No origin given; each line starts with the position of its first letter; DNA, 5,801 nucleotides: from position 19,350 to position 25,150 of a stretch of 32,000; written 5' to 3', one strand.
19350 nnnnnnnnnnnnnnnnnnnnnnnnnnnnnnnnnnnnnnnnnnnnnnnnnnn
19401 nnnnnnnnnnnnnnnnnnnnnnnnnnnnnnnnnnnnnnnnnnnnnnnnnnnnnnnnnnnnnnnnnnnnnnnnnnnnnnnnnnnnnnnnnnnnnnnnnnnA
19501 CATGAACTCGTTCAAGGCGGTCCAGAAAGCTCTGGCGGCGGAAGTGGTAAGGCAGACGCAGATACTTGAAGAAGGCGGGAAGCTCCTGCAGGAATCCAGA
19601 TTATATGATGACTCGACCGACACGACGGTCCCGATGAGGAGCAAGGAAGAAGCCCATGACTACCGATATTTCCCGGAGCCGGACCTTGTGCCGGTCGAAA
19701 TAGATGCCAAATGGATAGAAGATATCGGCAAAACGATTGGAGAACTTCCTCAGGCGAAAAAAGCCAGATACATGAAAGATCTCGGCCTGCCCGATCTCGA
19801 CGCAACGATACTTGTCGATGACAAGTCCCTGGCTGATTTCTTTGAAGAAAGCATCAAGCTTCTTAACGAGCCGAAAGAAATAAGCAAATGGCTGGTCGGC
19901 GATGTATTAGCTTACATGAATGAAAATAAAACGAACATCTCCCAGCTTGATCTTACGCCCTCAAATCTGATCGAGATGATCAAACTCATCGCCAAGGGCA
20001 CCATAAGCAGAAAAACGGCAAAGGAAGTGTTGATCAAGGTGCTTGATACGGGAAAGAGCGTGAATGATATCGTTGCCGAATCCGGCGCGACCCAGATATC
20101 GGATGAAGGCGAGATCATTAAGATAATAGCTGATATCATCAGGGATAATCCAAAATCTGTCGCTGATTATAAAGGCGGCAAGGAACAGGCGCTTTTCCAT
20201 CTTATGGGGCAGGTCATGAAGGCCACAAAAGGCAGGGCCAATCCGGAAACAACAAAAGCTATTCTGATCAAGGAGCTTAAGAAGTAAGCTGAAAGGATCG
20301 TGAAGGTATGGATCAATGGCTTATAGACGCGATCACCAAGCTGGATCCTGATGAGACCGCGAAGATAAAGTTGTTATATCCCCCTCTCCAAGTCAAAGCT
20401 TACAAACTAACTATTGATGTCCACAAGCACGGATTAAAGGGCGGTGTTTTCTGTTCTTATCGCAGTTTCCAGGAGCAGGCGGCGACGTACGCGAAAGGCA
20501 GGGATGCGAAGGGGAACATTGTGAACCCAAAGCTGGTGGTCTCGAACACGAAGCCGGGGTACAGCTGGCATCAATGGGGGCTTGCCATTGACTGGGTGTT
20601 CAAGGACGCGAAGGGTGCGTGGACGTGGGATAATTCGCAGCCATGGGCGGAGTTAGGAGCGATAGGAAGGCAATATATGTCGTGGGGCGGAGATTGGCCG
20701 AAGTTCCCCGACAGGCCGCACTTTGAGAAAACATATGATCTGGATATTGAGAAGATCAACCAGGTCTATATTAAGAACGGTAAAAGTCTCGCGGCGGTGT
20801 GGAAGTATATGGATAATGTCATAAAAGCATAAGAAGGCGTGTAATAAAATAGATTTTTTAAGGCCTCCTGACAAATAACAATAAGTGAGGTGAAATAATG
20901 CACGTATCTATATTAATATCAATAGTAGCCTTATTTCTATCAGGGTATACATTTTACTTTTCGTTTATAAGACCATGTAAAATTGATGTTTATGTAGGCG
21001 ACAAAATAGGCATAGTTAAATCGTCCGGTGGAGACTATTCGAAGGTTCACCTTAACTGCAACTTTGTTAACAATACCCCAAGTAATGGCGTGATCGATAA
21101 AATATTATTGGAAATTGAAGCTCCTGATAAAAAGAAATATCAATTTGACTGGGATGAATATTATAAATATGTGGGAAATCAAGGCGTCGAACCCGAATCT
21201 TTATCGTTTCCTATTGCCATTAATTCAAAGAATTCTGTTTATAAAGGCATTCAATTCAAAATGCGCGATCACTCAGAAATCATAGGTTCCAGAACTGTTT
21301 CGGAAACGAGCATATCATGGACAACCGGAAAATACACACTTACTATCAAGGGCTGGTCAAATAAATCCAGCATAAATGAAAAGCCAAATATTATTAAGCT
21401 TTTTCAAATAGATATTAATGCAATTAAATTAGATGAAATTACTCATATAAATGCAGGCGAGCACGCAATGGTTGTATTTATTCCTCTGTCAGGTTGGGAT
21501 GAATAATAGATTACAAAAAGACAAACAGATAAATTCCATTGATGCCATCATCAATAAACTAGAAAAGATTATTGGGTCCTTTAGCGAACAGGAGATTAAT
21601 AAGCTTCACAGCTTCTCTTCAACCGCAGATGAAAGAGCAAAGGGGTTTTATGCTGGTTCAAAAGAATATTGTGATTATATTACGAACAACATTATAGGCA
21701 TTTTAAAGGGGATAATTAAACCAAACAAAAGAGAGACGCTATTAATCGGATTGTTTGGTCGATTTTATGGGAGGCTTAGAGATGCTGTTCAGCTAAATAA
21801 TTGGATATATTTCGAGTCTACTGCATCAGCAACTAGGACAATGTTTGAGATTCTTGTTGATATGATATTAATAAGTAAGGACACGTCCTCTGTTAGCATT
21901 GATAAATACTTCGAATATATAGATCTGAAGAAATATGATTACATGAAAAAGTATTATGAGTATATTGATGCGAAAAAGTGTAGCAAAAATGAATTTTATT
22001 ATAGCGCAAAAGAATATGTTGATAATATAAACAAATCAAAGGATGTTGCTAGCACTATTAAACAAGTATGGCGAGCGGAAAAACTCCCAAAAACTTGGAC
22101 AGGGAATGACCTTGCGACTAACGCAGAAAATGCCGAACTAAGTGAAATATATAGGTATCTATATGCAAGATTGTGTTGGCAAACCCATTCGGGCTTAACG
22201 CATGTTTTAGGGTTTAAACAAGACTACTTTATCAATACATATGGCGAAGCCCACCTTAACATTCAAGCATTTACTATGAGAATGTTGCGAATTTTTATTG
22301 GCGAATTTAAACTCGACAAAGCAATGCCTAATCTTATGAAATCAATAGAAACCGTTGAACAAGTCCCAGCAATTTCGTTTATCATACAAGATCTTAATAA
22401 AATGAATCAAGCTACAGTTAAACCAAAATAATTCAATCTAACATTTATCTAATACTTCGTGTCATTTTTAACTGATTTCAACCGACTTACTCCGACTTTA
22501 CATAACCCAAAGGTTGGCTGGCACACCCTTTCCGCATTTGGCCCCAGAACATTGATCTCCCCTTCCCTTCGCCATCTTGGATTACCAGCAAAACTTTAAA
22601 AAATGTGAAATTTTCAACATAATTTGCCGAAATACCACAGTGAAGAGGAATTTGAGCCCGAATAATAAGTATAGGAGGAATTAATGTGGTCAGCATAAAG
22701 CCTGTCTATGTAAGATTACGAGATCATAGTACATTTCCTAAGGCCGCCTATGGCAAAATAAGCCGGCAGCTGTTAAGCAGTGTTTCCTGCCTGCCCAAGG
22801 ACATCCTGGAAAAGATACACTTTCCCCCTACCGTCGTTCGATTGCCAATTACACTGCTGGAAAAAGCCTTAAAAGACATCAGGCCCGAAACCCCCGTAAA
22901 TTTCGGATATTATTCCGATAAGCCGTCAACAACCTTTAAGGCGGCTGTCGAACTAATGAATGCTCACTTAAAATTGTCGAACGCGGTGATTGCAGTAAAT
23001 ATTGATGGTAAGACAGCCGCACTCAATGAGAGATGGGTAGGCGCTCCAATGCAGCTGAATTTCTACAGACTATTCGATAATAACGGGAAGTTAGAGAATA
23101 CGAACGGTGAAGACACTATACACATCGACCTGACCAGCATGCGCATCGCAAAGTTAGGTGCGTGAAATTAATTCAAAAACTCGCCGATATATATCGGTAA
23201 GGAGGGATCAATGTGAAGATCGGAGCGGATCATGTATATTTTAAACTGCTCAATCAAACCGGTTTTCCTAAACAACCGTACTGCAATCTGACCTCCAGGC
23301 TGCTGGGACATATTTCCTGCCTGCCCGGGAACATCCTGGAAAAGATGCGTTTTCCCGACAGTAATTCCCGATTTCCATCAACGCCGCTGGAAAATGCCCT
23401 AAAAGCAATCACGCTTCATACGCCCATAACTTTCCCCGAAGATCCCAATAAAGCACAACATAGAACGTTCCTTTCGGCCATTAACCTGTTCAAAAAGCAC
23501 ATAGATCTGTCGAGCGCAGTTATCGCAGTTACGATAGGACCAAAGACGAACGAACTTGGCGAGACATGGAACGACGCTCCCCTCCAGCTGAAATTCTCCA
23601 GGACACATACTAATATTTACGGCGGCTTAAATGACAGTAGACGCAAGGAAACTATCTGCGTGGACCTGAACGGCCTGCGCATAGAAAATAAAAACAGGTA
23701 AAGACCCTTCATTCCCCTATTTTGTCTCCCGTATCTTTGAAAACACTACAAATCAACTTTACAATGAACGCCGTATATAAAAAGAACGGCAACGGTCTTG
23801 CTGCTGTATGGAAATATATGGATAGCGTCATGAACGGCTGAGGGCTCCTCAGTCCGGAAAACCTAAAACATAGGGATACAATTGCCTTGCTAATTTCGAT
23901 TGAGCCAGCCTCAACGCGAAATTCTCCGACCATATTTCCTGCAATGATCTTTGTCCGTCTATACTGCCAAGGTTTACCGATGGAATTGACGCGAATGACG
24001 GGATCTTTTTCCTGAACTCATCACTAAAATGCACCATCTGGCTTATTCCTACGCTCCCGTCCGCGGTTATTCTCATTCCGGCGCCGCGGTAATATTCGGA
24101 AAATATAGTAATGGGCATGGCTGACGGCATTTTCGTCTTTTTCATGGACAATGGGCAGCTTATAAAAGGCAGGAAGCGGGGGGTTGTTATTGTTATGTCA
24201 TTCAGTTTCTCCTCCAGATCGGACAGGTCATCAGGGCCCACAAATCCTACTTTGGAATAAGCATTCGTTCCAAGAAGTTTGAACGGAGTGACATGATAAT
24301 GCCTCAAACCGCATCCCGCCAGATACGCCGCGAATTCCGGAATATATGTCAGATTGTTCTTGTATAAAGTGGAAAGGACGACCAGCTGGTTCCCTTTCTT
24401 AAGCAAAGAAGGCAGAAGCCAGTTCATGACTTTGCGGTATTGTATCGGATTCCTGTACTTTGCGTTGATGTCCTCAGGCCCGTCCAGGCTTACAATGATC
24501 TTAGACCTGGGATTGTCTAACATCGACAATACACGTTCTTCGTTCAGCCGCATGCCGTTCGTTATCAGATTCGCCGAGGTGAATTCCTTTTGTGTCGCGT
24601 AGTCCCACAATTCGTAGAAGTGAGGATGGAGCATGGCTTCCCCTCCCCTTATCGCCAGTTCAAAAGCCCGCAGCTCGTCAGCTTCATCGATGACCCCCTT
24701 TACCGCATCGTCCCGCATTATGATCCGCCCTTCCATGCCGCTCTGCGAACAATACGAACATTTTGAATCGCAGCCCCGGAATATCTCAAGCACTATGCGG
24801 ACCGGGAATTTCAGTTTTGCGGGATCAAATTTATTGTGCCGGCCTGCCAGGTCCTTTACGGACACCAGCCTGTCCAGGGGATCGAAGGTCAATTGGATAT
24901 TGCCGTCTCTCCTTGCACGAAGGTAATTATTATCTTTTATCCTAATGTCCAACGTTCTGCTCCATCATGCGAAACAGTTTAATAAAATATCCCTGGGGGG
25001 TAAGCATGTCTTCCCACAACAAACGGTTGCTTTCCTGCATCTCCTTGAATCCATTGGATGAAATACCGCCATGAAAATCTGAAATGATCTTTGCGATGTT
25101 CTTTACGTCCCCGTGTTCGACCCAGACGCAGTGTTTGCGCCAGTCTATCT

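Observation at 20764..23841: About 2.9 kb of cargo bracketed by the 3' end of an M15 peptidase gene and a diverged remnant of a second M15 3' end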

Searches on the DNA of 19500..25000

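Call 33: search_rna_families(source=window, start=19500, end=25000, threshold=evalue, max_evalue=1)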
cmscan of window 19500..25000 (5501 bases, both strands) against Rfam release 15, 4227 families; matches with E-value up to 1: 1.
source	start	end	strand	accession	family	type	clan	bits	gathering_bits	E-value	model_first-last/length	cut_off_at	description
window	23591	23684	+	RF01389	isrF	Gene; sRNA;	-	16.8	40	0.16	1-292/292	no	isrF Hfq binding RNA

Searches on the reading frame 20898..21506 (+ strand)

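Call 5: search_protein_families(library=pfam, proteins=[window:20898-21506:+], max_evalue=0.1)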
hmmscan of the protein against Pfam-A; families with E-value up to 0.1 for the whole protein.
window:20898-21506:+ (202 aa): 0 families

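Call 6: search_protein_families(library=padloc, proteins=[window:20898-21506:+], max_evalue=0.1)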
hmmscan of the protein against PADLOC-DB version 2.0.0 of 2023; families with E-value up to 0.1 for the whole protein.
window:20898-21506:+ (202 aa): 0 families

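Call 7: search_protein_families(library=phrogs, proteins=[window:20898-21506:+], max_evalue=0.1)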
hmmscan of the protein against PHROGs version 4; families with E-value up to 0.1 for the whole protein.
window:20898-21506:+ (202 aa): 2 families
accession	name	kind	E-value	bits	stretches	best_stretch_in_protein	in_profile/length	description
phrog_17486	-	unknown function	0.041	14.5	1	4-121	8-114/161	-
phrog_6418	-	unknown function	0.076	14.1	0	122-167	162-204/231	-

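Call 82: search_protein_families(library=ncbifam, proteins=[window:20898-21503:+], max_evalue=0.01)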
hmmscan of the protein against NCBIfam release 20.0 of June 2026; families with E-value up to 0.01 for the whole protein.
window:20898-21503:+ (202 aa): 0 families
